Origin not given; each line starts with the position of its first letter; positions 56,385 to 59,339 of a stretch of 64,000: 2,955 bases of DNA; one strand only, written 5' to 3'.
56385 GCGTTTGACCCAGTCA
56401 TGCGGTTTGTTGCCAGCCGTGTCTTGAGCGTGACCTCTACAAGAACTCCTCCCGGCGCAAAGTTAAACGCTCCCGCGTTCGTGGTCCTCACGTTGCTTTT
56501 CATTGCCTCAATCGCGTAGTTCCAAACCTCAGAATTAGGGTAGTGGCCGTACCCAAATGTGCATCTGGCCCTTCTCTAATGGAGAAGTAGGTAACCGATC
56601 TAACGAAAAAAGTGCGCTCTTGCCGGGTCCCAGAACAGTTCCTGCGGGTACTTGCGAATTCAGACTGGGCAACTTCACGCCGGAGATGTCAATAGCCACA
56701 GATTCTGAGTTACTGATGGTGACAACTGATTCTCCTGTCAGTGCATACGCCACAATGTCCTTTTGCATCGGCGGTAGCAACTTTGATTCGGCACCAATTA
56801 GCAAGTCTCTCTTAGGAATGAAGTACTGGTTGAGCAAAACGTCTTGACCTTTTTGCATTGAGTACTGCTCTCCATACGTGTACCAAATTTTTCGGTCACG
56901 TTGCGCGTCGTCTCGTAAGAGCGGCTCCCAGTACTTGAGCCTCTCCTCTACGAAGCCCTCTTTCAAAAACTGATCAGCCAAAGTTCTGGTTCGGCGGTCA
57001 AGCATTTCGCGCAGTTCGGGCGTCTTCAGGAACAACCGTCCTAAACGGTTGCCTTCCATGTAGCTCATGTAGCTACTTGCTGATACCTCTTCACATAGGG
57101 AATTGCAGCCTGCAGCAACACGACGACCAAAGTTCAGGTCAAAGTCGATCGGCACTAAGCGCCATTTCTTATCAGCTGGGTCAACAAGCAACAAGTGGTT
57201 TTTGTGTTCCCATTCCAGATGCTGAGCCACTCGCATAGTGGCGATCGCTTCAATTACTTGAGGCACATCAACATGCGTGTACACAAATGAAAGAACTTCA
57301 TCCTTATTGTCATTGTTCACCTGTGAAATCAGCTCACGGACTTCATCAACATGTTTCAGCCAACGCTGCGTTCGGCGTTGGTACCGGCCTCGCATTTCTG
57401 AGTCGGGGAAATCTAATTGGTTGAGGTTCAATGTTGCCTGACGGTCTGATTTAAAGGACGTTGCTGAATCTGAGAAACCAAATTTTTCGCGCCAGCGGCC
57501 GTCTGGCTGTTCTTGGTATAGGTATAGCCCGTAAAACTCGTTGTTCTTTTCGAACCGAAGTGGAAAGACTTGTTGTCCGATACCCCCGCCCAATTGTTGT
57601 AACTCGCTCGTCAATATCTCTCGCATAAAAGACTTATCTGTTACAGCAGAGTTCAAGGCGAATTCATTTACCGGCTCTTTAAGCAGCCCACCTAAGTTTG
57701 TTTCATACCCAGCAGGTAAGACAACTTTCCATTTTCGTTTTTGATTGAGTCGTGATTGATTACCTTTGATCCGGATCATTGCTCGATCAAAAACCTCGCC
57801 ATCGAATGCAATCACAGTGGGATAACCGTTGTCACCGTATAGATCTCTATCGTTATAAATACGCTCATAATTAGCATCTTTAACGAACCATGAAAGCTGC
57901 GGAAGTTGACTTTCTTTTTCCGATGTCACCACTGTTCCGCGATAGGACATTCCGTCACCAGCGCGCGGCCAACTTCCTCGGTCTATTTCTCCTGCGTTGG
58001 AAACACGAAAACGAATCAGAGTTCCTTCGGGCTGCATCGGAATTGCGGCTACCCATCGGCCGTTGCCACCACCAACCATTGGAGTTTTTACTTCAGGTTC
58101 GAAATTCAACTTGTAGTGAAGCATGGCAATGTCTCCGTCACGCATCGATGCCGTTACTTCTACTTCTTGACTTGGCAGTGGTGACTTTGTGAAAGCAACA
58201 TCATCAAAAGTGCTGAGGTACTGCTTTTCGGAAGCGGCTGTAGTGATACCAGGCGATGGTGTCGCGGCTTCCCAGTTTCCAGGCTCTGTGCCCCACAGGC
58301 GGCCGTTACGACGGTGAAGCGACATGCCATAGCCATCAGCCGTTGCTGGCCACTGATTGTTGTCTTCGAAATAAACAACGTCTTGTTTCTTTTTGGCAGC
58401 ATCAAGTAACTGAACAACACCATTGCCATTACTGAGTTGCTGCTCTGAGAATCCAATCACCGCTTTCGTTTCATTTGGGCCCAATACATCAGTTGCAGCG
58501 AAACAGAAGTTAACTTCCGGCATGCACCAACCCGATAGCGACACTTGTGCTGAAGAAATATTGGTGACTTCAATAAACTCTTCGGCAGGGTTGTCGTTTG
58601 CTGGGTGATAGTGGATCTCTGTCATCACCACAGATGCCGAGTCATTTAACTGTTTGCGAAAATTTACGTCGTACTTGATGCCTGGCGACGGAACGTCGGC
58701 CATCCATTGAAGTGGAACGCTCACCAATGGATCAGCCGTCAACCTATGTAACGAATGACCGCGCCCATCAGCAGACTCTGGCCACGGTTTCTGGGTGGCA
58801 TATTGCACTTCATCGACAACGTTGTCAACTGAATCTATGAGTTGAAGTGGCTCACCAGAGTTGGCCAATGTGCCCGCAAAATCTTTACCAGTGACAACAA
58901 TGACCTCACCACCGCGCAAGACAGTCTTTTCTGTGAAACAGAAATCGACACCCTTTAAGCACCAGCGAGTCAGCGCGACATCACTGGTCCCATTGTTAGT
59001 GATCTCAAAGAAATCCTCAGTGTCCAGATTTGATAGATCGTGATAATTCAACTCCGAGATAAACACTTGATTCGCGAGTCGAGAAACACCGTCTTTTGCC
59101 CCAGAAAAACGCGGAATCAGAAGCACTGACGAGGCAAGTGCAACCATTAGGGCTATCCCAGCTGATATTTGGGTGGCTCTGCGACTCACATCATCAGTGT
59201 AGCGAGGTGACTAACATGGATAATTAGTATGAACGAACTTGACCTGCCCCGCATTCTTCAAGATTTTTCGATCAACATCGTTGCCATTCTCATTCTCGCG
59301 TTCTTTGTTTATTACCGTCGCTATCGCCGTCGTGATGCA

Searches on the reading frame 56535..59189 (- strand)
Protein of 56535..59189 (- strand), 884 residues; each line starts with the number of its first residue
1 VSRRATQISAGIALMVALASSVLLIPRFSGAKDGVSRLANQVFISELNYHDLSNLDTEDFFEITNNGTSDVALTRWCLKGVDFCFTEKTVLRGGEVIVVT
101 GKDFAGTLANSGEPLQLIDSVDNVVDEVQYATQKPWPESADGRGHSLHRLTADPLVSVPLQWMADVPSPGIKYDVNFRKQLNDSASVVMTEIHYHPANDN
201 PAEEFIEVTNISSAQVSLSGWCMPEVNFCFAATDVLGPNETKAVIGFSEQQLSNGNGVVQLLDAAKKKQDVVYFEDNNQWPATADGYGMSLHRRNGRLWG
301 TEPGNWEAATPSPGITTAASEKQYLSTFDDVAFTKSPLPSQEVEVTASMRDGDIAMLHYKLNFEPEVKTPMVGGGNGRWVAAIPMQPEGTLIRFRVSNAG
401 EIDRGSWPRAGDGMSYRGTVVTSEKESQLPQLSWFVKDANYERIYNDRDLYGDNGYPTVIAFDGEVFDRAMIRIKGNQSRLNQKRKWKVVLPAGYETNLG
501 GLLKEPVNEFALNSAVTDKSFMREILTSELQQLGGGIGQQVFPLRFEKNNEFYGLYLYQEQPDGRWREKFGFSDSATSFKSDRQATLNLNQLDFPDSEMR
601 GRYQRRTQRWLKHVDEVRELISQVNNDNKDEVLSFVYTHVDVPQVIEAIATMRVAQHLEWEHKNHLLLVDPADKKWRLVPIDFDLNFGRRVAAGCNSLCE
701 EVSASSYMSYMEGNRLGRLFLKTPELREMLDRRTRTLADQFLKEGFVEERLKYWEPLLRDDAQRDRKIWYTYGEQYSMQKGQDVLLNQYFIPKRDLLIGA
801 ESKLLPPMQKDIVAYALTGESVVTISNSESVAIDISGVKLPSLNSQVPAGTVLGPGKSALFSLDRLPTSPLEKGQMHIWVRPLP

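Call 14: search_protein_families(library=pfam, proteins=[window:56535-59189:-], max_evalue=0.001)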
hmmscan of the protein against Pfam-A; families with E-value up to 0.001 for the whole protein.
window:56535-59189:- (884 aa): 2 families
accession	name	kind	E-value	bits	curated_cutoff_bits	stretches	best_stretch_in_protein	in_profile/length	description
PF08757.17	CotH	-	1.5e-29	104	23.8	1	472-785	1-311/322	CotH kinase protein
PF00932.25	LTD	-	1.8e-26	93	34.3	2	39-130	5-107/109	Lamin Tail Domain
